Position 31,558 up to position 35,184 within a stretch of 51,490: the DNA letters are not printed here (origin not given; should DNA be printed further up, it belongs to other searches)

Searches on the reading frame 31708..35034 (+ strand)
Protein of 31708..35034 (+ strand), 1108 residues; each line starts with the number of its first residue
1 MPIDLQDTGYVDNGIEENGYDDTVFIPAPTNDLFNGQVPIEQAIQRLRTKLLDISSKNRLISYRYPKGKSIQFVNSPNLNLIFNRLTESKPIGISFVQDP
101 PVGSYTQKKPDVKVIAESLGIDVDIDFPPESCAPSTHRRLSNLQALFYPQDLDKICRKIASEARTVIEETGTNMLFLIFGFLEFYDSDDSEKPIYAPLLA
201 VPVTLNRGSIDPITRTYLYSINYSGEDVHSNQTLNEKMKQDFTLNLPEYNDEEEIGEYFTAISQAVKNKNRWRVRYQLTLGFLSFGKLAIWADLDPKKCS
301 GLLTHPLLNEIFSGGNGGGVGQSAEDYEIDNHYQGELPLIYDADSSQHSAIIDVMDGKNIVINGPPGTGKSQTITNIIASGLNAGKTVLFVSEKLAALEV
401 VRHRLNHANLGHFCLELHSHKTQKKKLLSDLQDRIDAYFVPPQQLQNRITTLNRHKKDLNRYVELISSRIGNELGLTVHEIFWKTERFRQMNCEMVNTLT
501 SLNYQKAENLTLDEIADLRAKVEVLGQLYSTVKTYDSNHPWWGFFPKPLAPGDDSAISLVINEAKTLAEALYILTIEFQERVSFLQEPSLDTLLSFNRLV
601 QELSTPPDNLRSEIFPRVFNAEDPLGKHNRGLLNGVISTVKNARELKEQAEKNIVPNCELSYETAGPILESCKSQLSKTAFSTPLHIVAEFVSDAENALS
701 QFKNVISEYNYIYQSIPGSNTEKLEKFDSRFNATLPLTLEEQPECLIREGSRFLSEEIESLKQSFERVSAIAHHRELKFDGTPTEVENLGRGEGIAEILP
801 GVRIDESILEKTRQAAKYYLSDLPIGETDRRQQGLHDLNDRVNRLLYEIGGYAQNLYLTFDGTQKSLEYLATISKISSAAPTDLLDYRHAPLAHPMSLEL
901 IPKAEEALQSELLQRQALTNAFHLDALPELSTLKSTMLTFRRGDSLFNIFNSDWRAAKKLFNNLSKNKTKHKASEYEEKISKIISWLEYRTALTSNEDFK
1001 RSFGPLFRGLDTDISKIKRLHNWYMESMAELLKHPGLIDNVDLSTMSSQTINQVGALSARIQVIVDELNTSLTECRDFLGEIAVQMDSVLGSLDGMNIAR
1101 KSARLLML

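Call 74: search_protein_families(library=pfam, proteins=[window:31708-35034:+], max_evalue=0.001)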
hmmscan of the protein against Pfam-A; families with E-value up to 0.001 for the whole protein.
window:31708-35034:+ (1108 aa): 6 families
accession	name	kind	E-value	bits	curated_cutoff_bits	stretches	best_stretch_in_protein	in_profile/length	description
PF13195.11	DUF4011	-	4.1e-33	115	22.2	1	50-238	1-158/158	Protein of unknown function (DUF4011)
PF13086.12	AAA_11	-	2.9e-05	24.4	27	1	344-407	3-74/257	AAA domain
PF01580.24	FtsK_SpoIIIE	-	0.0001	22.3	24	0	343-380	24-62/221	FtsK/SpoIIIE family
PF13245.12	AAA_19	-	0.00016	22.3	25.1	1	347-409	1-66/134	AAA domain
PF04851.21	ResIII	-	0.00026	21.4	22.5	0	346-453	7-115/164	Type III restriction enzyme, res subunit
PF00270.35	DEAD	-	0.00046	20.4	26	0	346-454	3-110/167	DEAD/DEAH box helicase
